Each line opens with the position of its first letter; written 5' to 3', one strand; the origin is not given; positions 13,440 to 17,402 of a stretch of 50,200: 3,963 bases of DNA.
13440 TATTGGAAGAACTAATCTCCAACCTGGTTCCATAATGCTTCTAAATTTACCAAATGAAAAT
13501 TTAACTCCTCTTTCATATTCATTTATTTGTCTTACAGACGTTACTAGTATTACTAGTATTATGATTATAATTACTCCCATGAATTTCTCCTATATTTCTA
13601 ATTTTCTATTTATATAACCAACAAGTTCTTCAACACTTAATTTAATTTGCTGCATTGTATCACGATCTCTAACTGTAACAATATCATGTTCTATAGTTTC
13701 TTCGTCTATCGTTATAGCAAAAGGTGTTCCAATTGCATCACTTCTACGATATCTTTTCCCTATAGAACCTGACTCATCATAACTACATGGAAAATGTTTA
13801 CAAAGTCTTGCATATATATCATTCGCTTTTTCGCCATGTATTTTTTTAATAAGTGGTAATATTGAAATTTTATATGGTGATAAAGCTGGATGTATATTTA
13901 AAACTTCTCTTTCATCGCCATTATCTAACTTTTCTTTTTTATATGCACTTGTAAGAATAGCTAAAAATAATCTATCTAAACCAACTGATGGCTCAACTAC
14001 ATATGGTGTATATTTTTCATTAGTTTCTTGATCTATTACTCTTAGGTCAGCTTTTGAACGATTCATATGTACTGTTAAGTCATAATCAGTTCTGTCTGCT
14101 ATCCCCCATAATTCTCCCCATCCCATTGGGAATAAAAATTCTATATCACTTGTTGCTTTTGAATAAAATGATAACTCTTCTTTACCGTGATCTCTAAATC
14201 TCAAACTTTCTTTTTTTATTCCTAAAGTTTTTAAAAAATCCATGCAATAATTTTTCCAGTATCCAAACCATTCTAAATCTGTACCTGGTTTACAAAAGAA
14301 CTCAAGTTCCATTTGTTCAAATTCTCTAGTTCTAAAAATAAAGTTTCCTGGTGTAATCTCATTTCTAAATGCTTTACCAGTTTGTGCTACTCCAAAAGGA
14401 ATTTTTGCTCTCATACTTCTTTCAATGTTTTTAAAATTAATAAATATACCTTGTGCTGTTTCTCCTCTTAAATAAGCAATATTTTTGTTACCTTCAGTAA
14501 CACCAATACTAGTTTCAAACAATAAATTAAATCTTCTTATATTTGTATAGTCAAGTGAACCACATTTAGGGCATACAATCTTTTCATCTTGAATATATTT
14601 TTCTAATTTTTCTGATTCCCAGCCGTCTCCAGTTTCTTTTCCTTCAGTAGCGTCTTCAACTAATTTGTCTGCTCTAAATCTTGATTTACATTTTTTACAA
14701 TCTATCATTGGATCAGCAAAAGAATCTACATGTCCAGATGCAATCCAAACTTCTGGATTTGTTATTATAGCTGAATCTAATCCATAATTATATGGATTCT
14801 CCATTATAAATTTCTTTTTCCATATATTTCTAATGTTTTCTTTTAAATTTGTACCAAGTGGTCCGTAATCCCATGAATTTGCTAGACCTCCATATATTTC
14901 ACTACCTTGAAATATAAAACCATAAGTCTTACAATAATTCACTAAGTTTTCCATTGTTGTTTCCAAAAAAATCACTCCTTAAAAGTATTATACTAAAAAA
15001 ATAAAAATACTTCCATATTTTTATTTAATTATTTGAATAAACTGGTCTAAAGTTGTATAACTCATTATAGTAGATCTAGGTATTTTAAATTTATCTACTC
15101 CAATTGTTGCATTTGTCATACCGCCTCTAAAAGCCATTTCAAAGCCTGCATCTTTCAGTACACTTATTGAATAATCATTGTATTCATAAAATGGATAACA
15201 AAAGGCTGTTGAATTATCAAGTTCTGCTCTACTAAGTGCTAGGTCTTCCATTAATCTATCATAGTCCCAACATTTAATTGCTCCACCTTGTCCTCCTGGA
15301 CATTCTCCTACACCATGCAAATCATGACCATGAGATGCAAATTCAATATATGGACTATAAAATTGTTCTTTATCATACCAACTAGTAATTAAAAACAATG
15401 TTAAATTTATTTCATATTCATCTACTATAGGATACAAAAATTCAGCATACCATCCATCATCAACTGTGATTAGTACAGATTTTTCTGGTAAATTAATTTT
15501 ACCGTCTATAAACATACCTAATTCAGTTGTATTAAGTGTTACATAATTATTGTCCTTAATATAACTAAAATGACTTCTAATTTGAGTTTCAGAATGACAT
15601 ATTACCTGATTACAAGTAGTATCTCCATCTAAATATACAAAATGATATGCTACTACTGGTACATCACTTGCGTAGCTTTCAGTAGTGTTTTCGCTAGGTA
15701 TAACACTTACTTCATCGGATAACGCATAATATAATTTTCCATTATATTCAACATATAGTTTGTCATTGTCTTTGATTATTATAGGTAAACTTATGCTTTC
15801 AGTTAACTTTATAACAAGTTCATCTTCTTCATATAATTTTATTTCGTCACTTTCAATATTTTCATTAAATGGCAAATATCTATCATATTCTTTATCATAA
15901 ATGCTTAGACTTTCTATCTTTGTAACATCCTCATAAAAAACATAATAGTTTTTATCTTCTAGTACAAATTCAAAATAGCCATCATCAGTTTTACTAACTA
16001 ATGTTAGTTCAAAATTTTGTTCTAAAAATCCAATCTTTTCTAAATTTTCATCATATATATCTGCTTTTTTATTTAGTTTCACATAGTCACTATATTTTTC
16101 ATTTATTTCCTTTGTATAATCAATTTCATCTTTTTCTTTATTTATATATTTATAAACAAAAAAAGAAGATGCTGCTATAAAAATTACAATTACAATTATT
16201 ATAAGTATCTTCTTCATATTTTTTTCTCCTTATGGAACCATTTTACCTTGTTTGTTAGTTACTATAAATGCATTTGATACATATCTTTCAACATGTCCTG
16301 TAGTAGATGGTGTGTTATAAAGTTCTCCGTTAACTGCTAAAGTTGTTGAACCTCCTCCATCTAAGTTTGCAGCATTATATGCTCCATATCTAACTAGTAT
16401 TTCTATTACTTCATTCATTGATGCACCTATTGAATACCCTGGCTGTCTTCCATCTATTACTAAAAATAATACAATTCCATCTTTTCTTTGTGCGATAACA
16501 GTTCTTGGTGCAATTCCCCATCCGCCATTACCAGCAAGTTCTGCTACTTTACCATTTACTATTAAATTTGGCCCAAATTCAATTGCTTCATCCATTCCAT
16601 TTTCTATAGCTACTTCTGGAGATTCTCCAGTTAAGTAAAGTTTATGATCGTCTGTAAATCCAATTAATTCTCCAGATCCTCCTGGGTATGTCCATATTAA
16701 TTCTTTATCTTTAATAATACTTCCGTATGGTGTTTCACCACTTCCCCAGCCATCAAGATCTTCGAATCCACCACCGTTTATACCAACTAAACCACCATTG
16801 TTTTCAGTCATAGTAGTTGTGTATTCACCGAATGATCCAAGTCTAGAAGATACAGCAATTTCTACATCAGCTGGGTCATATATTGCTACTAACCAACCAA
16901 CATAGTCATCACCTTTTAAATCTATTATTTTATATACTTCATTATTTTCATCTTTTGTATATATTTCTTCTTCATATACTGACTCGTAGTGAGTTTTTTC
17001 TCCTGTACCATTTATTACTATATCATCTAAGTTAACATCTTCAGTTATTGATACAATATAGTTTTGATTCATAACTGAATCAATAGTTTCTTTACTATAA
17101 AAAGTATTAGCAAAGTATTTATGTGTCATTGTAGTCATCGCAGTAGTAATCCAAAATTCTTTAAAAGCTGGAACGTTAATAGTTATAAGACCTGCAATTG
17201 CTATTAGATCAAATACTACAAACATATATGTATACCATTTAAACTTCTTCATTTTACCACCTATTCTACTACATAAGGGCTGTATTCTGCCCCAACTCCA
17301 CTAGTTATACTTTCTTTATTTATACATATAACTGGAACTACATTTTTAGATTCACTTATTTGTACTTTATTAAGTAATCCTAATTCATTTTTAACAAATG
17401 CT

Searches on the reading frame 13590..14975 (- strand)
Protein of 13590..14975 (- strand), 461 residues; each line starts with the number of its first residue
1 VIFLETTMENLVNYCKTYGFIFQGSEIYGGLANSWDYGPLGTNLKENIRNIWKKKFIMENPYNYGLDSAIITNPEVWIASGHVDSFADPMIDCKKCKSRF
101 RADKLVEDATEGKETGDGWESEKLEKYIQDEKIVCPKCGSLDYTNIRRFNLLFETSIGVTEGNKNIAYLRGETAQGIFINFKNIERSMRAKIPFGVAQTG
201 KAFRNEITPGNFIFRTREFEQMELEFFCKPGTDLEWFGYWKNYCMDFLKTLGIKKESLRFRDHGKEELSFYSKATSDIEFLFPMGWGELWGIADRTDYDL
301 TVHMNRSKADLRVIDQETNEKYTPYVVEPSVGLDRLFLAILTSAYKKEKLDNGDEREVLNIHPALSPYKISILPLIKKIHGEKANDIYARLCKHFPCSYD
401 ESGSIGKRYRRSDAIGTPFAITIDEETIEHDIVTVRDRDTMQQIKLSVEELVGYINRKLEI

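Call 28: search_protein_families(library=pfam, proteins=[window:13590-14975:-], max_evalue=0.0001)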
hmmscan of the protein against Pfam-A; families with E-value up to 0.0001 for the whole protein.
window:13590-14975:- (461 aa): 2 families
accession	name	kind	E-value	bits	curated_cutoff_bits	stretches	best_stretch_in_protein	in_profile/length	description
PF03129.25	HGTP_anticodon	-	4.9e-20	71.9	21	1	370-457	2-93/94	Anticodon binding domain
PF00587.30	tRNA-synt_2b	-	2.7e-11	44.3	29.3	1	163-342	7-177/179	tRNA synthetase class II core domain (G, H, P, S and T)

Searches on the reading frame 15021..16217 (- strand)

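Call 28: search_protein_families(library=pfam, proteins=[window:15021-16217:-], max_evalue=0.0001)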
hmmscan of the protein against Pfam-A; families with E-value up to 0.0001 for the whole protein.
window:15021-16217:- (398 aa): 1 family
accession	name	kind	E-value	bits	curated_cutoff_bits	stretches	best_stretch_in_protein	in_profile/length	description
PF01522.26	Polysacc_deac_1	-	7.3e-10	39.3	23.1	1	242-361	3-123/124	Polysaccharide deacetylase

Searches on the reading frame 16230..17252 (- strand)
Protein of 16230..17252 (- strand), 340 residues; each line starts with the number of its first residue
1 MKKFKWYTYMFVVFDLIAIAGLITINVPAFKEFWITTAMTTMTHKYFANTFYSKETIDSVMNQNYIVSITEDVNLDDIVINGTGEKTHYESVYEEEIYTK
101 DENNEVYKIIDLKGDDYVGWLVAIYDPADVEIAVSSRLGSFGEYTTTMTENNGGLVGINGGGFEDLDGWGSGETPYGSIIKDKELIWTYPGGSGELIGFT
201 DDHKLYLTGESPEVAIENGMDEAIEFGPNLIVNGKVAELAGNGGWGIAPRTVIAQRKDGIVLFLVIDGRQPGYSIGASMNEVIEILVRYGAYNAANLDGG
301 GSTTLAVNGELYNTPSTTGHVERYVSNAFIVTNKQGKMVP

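Call 28: search_protein_families(library=pfam, proteins=[window:16230-17252:-], max_evalue=0.0001)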
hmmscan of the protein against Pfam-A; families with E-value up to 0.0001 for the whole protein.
window:16230-17252:- (340 aa): 1 family
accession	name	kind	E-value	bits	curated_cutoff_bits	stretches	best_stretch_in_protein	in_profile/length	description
PF09992.14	NAGPA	-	9.4e-42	143.5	25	1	154-332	3-169/169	Phosphodiester glycosidase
